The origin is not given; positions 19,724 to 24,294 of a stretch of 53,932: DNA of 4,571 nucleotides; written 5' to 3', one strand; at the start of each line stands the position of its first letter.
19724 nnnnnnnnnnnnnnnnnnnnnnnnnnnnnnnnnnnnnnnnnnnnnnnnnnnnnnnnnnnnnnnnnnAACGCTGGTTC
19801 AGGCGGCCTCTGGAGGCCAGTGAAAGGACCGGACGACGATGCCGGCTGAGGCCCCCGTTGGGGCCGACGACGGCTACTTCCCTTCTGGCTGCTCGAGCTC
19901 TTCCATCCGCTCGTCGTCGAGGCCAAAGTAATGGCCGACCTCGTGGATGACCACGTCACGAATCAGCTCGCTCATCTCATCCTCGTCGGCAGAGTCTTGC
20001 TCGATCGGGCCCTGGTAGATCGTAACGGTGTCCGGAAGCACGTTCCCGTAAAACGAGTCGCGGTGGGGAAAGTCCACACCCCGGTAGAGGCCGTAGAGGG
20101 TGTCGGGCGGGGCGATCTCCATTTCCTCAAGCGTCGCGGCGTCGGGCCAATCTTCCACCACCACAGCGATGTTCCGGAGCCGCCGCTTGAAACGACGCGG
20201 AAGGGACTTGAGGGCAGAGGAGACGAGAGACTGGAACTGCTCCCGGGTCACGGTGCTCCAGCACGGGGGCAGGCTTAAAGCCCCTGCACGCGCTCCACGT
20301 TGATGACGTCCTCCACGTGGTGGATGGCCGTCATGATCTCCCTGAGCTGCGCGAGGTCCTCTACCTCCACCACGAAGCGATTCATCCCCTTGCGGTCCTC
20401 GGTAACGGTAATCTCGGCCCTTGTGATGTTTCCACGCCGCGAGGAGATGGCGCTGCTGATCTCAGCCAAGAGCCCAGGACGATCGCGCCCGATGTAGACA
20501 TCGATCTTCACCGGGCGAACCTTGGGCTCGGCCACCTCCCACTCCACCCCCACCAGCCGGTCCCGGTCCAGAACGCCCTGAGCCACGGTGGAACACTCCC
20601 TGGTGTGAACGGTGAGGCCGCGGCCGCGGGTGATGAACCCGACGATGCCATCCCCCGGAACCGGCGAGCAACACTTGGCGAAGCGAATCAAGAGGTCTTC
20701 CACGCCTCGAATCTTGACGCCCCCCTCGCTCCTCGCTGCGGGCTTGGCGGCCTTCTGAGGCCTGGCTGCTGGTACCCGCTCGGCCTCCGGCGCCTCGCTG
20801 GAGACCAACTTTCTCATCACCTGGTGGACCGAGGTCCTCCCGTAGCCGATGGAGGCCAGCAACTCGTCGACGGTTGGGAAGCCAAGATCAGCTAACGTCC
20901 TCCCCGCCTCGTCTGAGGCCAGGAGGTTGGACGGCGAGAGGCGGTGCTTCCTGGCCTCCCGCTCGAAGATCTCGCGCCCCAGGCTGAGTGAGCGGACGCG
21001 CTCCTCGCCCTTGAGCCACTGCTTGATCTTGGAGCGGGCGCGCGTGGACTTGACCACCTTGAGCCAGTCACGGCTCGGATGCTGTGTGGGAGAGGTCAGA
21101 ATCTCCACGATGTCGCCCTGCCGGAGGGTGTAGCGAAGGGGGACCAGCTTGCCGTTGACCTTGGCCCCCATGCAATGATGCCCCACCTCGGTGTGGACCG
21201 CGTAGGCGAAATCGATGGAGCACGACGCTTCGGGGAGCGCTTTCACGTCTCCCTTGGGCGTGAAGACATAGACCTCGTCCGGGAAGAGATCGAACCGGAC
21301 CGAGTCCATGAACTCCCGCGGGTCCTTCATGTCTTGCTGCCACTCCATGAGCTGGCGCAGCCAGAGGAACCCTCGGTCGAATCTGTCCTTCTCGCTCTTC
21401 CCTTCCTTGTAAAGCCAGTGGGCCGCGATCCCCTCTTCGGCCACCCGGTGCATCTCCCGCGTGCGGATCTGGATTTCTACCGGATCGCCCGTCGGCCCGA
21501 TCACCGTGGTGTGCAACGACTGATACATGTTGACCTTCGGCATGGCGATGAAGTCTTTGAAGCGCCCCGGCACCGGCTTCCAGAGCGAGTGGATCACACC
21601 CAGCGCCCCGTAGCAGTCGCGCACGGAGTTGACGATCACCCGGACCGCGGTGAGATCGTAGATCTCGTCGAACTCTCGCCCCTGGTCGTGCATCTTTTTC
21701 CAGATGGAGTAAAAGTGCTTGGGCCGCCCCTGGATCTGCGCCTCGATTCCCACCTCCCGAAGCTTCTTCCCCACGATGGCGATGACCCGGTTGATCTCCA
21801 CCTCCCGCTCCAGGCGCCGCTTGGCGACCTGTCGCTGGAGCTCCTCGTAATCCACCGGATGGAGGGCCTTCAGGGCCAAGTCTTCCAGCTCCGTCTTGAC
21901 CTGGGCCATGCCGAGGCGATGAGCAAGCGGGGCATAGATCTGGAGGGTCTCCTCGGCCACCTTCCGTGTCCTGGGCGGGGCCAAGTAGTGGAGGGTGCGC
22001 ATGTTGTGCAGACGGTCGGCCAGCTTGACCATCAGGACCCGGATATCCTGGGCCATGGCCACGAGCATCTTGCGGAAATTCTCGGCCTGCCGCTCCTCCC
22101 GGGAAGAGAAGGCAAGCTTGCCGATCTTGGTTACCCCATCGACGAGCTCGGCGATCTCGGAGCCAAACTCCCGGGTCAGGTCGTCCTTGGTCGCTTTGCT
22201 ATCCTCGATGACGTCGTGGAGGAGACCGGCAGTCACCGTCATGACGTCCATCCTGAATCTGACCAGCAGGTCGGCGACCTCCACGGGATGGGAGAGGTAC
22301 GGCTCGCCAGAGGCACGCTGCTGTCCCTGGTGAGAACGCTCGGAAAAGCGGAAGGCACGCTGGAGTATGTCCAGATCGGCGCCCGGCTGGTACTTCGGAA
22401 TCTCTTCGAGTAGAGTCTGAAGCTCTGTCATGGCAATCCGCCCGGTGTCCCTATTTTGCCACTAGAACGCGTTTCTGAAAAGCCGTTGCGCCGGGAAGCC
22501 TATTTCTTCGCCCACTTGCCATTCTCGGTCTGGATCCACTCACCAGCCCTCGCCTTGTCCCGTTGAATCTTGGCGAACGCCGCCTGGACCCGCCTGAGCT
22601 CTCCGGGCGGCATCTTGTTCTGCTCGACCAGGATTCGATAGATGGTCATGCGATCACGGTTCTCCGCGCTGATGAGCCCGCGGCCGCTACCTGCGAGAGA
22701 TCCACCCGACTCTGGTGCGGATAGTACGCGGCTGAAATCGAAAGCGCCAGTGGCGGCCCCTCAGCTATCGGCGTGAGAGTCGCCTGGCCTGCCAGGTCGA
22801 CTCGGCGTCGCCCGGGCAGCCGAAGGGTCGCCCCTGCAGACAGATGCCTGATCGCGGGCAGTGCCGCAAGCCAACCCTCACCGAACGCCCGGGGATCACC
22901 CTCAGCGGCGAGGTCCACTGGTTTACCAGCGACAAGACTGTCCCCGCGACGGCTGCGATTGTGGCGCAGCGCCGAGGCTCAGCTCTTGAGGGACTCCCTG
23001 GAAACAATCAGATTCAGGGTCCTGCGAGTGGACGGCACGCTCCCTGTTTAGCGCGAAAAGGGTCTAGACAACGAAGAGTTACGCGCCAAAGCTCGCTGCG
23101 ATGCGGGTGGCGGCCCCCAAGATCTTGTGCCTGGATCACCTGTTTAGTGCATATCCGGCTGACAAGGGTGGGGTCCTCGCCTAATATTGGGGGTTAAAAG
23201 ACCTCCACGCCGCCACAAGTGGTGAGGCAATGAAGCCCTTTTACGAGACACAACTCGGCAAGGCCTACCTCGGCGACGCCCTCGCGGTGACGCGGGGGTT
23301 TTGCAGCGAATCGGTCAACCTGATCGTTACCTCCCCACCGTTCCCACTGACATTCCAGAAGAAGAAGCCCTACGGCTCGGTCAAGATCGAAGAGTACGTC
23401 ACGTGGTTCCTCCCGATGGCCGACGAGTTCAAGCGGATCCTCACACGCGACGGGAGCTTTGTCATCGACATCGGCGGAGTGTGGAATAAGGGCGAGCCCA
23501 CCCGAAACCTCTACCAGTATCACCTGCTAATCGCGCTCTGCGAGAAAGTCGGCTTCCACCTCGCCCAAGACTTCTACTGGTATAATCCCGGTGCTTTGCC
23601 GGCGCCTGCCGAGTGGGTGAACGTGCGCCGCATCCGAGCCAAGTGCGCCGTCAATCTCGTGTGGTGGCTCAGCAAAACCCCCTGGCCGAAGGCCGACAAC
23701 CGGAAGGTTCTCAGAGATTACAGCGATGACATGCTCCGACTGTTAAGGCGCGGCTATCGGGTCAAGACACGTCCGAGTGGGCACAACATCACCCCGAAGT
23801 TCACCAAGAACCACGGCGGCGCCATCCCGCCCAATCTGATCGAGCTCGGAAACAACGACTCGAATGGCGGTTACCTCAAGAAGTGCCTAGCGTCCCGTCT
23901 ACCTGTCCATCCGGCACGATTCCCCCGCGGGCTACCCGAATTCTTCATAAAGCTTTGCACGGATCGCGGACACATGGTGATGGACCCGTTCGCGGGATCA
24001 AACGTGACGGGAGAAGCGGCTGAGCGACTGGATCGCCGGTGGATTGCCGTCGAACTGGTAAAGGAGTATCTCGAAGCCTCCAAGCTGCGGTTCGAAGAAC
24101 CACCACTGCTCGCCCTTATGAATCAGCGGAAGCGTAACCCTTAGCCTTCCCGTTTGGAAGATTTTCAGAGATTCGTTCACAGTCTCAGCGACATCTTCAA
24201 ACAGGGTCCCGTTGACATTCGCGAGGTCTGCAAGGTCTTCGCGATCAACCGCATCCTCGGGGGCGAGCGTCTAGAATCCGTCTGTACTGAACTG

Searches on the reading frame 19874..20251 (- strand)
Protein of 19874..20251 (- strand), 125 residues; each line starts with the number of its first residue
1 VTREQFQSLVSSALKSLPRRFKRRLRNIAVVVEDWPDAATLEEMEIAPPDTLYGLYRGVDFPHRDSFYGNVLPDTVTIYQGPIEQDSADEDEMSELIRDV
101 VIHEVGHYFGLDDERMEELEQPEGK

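Call 23: search_protein_families(library=pfam, proteins=[window:19874-20251:-], max_evalue=0.00001)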
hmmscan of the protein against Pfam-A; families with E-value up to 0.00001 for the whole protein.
window:19874-20251:- (125 aa): 1 family
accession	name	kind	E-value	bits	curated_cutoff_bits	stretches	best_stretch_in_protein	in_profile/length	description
PF06262.17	Zincin_1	-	1.2e-31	108.9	22.4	1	25-119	1-95/97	Zincin-like metallopeptidase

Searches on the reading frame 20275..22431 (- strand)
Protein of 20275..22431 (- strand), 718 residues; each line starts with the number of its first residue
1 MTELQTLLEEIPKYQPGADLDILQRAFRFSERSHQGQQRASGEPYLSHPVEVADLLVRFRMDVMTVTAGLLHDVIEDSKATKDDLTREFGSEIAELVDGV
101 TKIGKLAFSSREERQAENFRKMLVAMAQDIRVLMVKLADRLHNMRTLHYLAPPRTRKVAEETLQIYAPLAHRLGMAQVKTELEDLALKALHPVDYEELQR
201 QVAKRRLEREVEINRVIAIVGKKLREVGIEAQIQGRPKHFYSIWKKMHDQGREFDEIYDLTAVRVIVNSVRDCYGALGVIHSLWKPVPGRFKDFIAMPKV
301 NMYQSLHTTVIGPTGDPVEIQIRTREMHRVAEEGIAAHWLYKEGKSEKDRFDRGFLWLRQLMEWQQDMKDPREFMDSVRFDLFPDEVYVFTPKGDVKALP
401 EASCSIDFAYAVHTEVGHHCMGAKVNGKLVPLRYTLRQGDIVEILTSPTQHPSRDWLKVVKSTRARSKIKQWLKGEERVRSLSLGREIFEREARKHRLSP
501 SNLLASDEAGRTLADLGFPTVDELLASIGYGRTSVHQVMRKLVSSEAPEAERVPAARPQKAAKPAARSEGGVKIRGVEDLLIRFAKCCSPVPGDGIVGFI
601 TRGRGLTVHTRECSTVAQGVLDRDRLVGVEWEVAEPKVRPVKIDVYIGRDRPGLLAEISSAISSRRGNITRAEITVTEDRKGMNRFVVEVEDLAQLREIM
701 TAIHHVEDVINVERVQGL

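Call 23: search_protein_families(library=pfam, proteins=[window:20275-22431:-], max_evalue=0.00001)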
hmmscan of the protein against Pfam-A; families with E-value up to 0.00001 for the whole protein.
window:20275-22431:- (718 aa): 8 families
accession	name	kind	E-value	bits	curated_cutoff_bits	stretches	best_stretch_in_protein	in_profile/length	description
PF13328.12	HD_4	-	9.2e-52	175.3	27.2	1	26-175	1-155/156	HD domain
PF04607.23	RelA_SpoT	-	1.7e-44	151.1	27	1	235-345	1-112/113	Region found in RelA / SpoT proteins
PF02824.27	TGS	-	1.2e-22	80.2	22.2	1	387-446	1-60/60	TGS domain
PF13291.12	ACT_4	-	1.7e-13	51.5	27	1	640-714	6-80/80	ACT domain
PF19296.4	RelA_AH_RIS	-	2e-13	51.3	23.8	1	459-609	3-168/185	RelA/SpoT, AH and RIS domains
PF01842.31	ACT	-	1.5e-11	44.2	27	1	648-704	7-62/66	ACT domain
PF01966.28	HD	-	2.6e-10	41.1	22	1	45-144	1-116/116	HD domain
PF22629.2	ACT_AHAS_ss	-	5.1e-07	30.2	27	1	649-710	6-66/67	AHAS small subunit-like ACT domain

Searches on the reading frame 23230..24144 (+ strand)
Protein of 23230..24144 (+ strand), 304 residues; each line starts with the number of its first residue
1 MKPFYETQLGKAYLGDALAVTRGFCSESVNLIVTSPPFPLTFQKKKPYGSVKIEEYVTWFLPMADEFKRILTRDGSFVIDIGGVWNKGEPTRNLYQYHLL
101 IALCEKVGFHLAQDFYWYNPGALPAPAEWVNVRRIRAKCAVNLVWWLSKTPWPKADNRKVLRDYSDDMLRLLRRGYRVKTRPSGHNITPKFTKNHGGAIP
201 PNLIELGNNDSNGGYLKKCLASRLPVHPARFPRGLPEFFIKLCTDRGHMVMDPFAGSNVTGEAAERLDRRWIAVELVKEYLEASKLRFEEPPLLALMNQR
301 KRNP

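Call 23: search_protein_families(library=pfam, proteins=[window:23230-24144:+], max_evalue=0.00001)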
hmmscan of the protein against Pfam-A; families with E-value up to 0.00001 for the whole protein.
window:23230-24144:+ (304 aa): 1 family
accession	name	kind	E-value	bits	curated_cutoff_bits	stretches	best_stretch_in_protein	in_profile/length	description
PF01555.25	N6_N4_Mtase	-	1.2e-35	123.9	26.7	1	29-285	1-220/221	DNA methylase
